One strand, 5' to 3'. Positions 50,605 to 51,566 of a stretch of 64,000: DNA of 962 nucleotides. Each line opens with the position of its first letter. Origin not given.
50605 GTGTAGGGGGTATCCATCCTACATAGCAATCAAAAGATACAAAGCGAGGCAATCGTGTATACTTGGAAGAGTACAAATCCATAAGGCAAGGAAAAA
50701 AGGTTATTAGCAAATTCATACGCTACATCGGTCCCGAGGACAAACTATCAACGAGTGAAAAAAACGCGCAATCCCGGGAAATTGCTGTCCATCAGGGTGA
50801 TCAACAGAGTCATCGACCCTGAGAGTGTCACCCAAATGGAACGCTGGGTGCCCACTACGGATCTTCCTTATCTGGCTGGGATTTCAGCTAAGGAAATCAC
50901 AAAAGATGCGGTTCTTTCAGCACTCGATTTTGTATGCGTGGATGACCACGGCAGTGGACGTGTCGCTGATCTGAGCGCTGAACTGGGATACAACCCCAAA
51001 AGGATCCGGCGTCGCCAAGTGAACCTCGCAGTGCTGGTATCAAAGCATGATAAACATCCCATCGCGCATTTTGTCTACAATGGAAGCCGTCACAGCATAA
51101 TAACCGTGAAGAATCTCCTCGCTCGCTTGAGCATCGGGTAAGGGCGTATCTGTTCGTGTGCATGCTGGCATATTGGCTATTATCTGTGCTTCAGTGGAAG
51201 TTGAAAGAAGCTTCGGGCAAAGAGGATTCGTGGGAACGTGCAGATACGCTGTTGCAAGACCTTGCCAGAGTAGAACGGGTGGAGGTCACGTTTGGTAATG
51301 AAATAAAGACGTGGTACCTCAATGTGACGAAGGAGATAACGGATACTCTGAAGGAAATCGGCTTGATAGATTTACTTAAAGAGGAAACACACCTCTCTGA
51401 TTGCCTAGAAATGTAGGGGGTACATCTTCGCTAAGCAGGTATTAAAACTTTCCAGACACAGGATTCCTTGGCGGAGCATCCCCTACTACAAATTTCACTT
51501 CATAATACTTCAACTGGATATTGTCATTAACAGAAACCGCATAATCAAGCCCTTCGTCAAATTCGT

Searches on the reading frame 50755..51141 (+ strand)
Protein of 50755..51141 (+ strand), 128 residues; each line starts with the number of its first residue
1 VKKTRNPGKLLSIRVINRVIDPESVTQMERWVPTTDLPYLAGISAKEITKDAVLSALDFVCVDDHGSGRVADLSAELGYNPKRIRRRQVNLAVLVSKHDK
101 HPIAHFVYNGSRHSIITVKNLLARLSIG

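Call 8: search_protein_families(library=pfam, proteins=[window:50755-51141:+], max_evalue=0.01)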
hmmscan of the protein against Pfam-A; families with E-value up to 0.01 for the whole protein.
window:50755-51141:+ (128 aa): 0 families

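Call 11: search_protein_families(library=ncbifam, proteins=[window:50755-51141:+], max_evalue=0.1)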
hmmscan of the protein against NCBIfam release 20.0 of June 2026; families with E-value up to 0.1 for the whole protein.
window:50755-51141:+ (128 aa): 1 family
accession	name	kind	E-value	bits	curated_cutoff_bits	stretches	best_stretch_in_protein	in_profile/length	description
NF033559.2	transpos_IS1634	equivalog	0.00033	19.8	100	1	76-125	153-202/483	IS1634 family transposase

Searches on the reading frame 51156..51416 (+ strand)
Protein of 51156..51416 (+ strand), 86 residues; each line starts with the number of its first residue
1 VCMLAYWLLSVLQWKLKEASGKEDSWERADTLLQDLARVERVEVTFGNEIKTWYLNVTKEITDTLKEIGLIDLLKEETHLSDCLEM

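Call 8: search_protein_families(library=pfam, proteins=[window:51156-51416:+], max_evalue=0.01)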
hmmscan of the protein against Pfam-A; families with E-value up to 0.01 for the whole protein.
window:51156-51416:+ (86 aa): 0 families

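Call 11: search_protein_families(library=ncbifam, proteins=[window:51156-51416:+], max_evalue=0.1)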
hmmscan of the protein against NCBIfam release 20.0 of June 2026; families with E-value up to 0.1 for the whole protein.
window:51156-51416:+ (86 aa): 1 family
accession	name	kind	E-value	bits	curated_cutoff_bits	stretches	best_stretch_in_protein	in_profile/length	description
NF033559.2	transpos_IS1634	equivalog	4.8e-06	25.9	100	1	2-70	416-481/483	IS1634 family transposase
